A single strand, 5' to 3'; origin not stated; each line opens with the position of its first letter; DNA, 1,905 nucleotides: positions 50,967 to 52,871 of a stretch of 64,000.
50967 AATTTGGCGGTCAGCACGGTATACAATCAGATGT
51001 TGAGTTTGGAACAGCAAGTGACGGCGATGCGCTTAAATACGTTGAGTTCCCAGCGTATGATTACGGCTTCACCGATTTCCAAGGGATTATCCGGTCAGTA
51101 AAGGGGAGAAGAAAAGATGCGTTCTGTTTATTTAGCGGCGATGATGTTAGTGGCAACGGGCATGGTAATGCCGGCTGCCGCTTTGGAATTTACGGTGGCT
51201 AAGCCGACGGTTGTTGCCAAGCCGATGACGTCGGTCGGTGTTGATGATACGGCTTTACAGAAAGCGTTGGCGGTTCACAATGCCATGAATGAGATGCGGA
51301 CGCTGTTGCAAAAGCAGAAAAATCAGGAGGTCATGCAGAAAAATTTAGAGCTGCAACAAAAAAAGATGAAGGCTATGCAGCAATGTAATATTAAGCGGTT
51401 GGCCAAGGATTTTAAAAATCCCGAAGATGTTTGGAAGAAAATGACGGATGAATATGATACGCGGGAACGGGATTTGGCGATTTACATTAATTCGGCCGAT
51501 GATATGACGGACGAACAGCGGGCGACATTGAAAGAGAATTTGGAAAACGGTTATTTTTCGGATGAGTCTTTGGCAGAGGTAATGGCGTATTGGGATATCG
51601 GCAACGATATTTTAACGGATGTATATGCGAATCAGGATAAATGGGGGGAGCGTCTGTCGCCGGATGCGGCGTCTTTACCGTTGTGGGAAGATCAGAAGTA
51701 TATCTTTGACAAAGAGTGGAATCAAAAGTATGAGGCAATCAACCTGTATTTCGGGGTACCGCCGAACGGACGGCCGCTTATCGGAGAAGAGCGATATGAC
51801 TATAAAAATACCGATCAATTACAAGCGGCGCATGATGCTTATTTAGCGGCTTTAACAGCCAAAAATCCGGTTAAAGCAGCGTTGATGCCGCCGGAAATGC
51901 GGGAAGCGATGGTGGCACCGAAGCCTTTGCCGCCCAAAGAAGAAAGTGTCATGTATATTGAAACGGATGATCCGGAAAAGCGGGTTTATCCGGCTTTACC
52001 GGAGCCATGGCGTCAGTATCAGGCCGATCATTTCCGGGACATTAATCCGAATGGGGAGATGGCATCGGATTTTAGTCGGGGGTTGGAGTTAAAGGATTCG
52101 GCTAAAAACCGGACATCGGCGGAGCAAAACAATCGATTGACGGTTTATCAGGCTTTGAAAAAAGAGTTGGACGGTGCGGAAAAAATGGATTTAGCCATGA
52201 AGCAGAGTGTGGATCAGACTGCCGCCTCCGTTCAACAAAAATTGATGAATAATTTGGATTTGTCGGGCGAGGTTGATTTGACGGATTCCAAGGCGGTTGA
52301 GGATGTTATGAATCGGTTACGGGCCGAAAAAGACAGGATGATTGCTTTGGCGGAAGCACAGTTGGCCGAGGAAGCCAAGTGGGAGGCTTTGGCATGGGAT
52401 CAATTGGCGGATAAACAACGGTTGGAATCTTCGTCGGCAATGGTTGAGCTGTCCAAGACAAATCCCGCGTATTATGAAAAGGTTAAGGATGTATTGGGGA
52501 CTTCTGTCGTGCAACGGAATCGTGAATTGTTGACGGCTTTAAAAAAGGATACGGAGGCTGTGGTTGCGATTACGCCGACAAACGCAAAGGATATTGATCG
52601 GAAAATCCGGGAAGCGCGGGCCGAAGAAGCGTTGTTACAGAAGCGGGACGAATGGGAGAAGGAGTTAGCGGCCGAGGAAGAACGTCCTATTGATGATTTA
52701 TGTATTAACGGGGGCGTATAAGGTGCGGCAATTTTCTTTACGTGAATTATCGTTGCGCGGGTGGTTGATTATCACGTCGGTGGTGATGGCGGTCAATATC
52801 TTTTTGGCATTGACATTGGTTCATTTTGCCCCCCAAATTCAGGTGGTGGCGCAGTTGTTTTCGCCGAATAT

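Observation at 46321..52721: Six-gene block of Sec-dependent helical, low-complexity proteins translationally coupled to the T4SS genes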

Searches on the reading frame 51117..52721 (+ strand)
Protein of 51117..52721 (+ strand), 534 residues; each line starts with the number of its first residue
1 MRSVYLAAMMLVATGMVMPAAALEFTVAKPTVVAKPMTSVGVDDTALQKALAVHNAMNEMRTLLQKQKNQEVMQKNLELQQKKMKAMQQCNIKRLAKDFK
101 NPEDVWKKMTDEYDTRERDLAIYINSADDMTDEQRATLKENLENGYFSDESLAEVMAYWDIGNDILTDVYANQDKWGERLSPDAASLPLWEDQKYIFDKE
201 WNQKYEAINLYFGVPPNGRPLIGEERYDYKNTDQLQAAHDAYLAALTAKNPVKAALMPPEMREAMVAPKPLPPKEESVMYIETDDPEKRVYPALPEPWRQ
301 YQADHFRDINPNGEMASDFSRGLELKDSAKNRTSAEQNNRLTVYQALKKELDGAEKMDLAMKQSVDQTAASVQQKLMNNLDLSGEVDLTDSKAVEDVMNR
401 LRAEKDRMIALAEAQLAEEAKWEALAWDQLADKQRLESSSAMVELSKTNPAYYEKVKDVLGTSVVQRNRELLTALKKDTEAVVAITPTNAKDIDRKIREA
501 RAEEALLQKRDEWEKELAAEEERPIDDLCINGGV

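Call 5: search_protein_families(library=pfam, proteins=[window:51117-52721:+], max_evalue=1)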
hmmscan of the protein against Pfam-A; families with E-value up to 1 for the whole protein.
window:51117-52721:+ (534 aa): 0 families

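Call 10: search_protein_families(library=ncbifam, proteins=[window:51117-52721:+], max_evalue=1)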
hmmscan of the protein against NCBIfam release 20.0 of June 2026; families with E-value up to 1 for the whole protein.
window:51117-52721:+ (534 aa): 1 family
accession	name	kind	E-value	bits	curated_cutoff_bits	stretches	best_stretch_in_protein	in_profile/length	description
NF006221.0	PRK08348.1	subfamily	0.11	12.2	124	1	443-502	70-130/136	NADH-plastoquinone oxidoreductase subunit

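Call 11: find_encoding_contigs(protein=window:51117-52721:+, flank=10000, max_places=6)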
Protein window:51117-52721:+ (534 aa): 3 contigs read that carry it; 1 place shown.
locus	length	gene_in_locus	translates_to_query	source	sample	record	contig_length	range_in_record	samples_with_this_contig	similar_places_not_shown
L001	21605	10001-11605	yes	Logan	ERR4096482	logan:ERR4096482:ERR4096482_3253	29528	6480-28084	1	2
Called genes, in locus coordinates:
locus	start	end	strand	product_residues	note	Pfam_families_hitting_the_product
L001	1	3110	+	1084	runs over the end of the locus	PF03739:LptF_LptG, PF04453:LptD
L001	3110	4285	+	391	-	PF13623:SurA_N_2 (weak), PF13624:SurA_N_3, PF09312:SurA_N, PF13145:Rotamase_2, PF00639:Rotamase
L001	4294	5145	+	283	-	PF00763:THF_DHG_CYH, PF02882:THF_DHG_CYH_C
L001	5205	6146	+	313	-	-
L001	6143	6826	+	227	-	-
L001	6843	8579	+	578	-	-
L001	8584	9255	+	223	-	-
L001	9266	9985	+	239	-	-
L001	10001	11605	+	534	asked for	-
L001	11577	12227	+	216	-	PF04335:VirB8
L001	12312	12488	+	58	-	-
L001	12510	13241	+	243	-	PF04335:VirB8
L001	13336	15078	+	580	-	PF03524:CagX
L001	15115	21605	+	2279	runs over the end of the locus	PF21784:Bflower (faint), PF21785:Bflower_2, PF12396:DUF3659, PF21785:Bflower_2, PF03743:TrbI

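Call 12: find_homologous_proteins(query=window:51117-52721:+, max_evalue=0.001)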
Query window:51117-52721:+ (534 aa): 51 proteins with E <= 0.001 among 8000 candidates.
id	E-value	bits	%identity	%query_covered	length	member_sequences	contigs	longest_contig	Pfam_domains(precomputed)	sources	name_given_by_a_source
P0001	0.0e+0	1169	100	100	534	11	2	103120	-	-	-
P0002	2.3e-262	889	76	100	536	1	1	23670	-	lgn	-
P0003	2.5e-253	859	73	100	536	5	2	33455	-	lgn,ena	-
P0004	6.3e-211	720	61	100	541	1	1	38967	-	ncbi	-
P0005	4.3e-172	592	51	99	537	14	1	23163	-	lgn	-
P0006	7.2e-163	561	48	98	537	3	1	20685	-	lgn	-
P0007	9.6e-135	468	43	100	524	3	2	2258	-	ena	-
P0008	4.5e-132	460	42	100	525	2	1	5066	-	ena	-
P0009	1.8e-130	454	42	100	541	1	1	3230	-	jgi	jgi:hypothetical protein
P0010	3.6e-130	453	41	98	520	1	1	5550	-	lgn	-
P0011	3.5e-129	450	42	100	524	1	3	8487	-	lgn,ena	-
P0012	1.3e-124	435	41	99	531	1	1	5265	-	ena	-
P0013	8.9e-124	432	42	99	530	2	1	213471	-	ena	-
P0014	1.9e-123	431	41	100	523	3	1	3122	-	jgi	jgi:hypothetical protein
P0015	6.2e-123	429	41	99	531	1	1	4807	-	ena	-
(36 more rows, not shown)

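Call 15: find_related_loci(query=A1, collection=genome_contigs, flank=10000)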
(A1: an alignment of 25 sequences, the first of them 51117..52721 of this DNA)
Query A1 (534 aa) in genome_contigs; peptide patterns used: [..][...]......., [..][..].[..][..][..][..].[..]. (x = any residue, [..] = any of these).
150 stretches matched a pattern; 40 encode a relative of the query (tblastn E <= 1e-3); 40 distinct loci.
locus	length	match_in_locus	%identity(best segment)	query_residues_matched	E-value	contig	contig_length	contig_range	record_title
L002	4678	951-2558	73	1-534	0e+0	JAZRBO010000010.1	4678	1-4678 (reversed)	MAG: Alphaproteobacteria bacterium isolate T1900045126_TC20190120.MAGScoT_cleanbin_000006 SGB_4864_k141_1309270, whole g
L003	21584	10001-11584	48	10-533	7e-171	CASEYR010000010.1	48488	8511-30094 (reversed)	uncultured Alphaproteobacteria bacterium isolate B5_L1_362362_idba_bin.105 genome assembly, contig: B5_L1_362362_idba_bi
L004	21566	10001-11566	42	6-534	7e-119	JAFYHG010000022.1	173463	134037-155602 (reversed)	MAG: Alphaproteobacteria bacterium isolate RGIG7089 Sheep_Rumen.Co__c2909685, whole genome shotgun sequence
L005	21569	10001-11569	40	6-534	2e-115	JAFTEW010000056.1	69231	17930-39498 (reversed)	MAG: Alphaproteobacteria bacterium isolate RGIG3755 Roe_deer_Abomasum-1__c282012, whole genome shotgun sequence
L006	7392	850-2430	39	2-534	3e-113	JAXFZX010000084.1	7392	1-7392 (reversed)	MAG: Pseudomonadota bacterium isolate CB4 bin31 ctg000344219, whole genome shotgun sequence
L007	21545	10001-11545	39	17-534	9e-113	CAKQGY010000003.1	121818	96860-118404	MAG: uncultured Alphaproteobacteria bacterium isolate REFINED_METABAT215_TOP10_CONTIGS_1500_ASSEMBLY_K77_MERGED__Hadza_M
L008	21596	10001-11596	36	1-534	2e-108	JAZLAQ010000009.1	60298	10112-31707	MAG: Alphaproteobacteria bacterium isolate T1900045075_TC20190069.MAGScoT_cleanbin_000004 SGB_4630_k141_887255, whole ge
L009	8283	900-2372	38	6-534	2e-106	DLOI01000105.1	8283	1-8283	MAG TPA_asm: Alphaproteobacteria bacterium UBA7488 UBA7488_contig_4915, whole genome shotgun sequence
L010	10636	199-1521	40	49-532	6e-106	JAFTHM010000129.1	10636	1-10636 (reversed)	MAG: Alphaproteobacteria bacterium isolate RGIG3823 Roe_deer_Cecum-1__c645877, whole genome shotgun sequence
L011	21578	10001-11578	37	8-534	1e-105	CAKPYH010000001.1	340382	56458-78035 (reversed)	MAG: uncultured Alphaproteobacteria bacterium isolate REFINED_METABAT215_TOP10_CONTIGS_1500_ASSEMBLY_K77_MERGED__Nepal_M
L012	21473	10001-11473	37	1-532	2e-100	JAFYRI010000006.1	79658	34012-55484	MAG: Alphaproteobacteria bacterium isolate RGIG7351 Water_buffalos_Cecum-5__c52, whole genome shotgun sequence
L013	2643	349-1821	36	1-532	6e-103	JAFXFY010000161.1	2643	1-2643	MAG: Alphaproteobacteria bacterium isolate RGIG6380 Sheep_Rectum-5__c620432, whole genome shotgun sequence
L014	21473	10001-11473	35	6-530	2e-94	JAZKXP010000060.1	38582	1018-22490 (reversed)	MAG: Alphaproteobacteria bacterium isolate T1900045117_TC20190111.MAGScoT_cleanbin_000024 SGB_4816_k141_401484, whole ge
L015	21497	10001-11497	36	1-534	3e-96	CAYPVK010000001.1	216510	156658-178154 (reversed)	MAG TPA_asm: uncultured Lactobacillales bacterium isolate SRP313737_co1_115 genome assembly, contig: NODE_38_length_2165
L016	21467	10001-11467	36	47-534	1e-88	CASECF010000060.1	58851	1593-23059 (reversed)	uncultured Alphaproteobacteria bacterium isolate CO.O65.metabat-bins.242 genome assembly, contig: CO.O65.metabat-bins.24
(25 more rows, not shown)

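Call 27: predict_structure(alignment_id=A1)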
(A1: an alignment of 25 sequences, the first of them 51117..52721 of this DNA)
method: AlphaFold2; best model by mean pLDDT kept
length: 534 residues; sequences in the alignment: 25
mean_pLDDT: 84.6   pTM: 0.73
mean pLDDT of the five models: 84.6, 83.3, 81.2, 81.2, 80.1
residues with pLDDT >= 90: 287; 70-90: 180; 50-70: 27; < 50: 40
segments of 3 or more residues with pLDDT < 50: 1-40
pLDDT, mean of each block of 10 residues (from residue 1): 42 36 38 42 81 95 92 91 95 96 98 95 82 84 72 85 96 95 92 94 95 92 93 95 94 92 93 92 80 87 88 89 86 85 95 95 94 90 82 91 94 85 62 72 85 72 76 94 91 93 90 77 86 86
secondary structure, 60 per line:
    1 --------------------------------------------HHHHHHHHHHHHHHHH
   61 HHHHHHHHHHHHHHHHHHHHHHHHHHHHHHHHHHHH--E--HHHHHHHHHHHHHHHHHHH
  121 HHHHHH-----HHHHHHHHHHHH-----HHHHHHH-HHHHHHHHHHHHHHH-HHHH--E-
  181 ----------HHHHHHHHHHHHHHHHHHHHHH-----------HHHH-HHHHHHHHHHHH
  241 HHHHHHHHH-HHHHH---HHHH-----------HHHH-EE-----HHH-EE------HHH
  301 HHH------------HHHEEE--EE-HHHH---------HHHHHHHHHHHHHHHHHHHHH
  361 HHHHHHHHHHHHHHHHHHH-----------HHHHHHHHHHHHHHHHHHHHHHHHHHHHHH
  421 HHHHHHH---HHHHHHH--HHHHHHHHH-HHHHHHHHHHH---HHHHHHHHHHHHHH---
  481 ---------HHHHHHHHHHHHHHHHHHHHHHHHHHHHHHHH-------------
elements in order: H45-96 H102-126 H132-143 H149-155 H157-171 H173-176 H191-212 H224-227 H229-249 H251-255 H259-262 H274-277 H298-303 E319-321 H327-330 H340-379 H391-427 H431-437 H440-448 H450-460 H464-477 H490-521

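Call 30: fold_search(model_id=the predicted structure, library=pdb)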
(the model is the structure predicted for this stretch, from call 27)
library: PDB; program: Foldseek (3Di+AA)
matches with E <= 10: 76; with E <= 0.001: 0
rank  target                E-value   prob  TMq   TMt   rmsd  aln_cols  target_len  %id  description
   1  9gm9_A                2.2e-01  0.07  0.09  0.06  40.0       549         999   12  MukBEF in a DNA capture state (released 2025-03-26)
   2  7qcd_B                2.6e-01  0.08  0.10  0.06  81.5       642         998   13  CryoEM structure of the Smc5/6-holocomplex (composite structure) (released 2022-09-21)
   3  9gm7_A                2.6e-01  0.07  0.09  0.04  55.3       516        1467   13  MukBEF in a nucleotide-bound state with open neck gate (monomer) (released 2025-03-26)
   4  9qe0_A                3.6e-01  0.08  0.10  0.05  58.2       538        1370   13  Neobacillus vireti Wadjet-II JetABC dimer (released 2025-06-25)
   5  9qe0_B                4.9e-01  0.07  0.11  0.06  54.5       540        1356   12  Neobacillus vireti Wadjet-II JetABC dimer (released 2025-06-25)
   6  7n6g_3N               5.4e-01  0.06  0.09  0.11  55.2       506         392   11  C1 of central pair (released 2022-05-18)
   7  7zr1_D                5.6e-01  0.07  0.09  0.07  55.8       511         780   13  Chaetomium thermophilum Mre11-Rad50-Nbs1 complex bound to ATPyS (composite structure) (released 2023-01-11)
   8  7zr1_C                6.2e-01  0.07  0.10  0.08  54.0       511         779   15  Chaetomium thermophilum Mre11-Rad50-Nbs1 complex bound to ATPyS (composite structure) (released 2023-01-11)
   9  9e5c_7e               6.2e-01  0.07  0.09  0.02  41.4       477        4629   12  Cryo-EM structure of 96 nm repeat of microtubule doublet from T. brucei flagellum (released 2025-03-12)
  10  9gm6_B                8.1e-01  0.03  0.08  0.05  61.3       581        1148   13  MukBEF in a nucleotide-bound state with open neck gate (heads core) (released 2025-03-26)
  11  6yvu_B                8.5e-01  0.03  0.08  0.05  49.0       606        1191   11  Condensin complex from S.cerevisiae ATP-free apo non-engaged state (released 2020-07-15)
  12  9gm6_A                8.9e-01  0.03  0.08  0.05  48.0       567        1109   14  MukBEF in a nucleotide-bound state with open neck gate (heads core) (released 2025-03-26)
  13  7nyw_B                9.8e-01  0.04  0.09  0.06  40.5       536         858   12  Cryo-EM structure of the MukBEF-MatP-DNA head module (released 2021-07-07)
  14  6h2x                  1.1e+00  0.06  0.10  0.15  39.6       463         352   12  MukB coiled-coil elbow from E. coli (released 2019-03-06)
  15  7nyx_A                1.1e+00  0.02  0.07  0.03  59.4       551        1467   15  Cryo-EM structure of the MukBEF-MatP-DNA monomer (closed conformation) (released 2021-07-07)
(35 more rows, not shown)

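Call 43: search_solved_structures(query=A1, max_evalue=10)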
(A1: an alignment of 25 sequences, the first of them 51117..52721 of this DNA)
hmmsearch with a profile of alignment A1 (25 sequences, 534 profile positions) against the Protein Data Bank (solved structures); distinct sequences matched with E-value up to 10: 5.
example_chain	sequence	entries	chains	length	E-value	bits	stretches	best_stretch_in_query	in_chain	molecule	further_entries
5izs_A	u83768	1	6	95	0.43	12.5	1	376-429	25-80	Designed protein 5L6HC3_1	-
1uhr_A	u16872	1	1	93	1.3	10.9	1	211-275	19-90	SWI/SNF related, matrix associated, actin dependent regulator of chromatin subfamily D mem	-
3usw_A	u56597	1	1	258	2.5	9.9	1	368-465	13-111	Flagellar motor switch protein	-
3wh9_A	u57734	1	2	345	3.1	9.7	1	225-270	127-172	Endo-beta-1,4-mannanase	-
31ao_A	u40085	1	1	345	3.1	9.7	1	225-270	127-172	Probable mannan endo-1,4-beta-mannosidase A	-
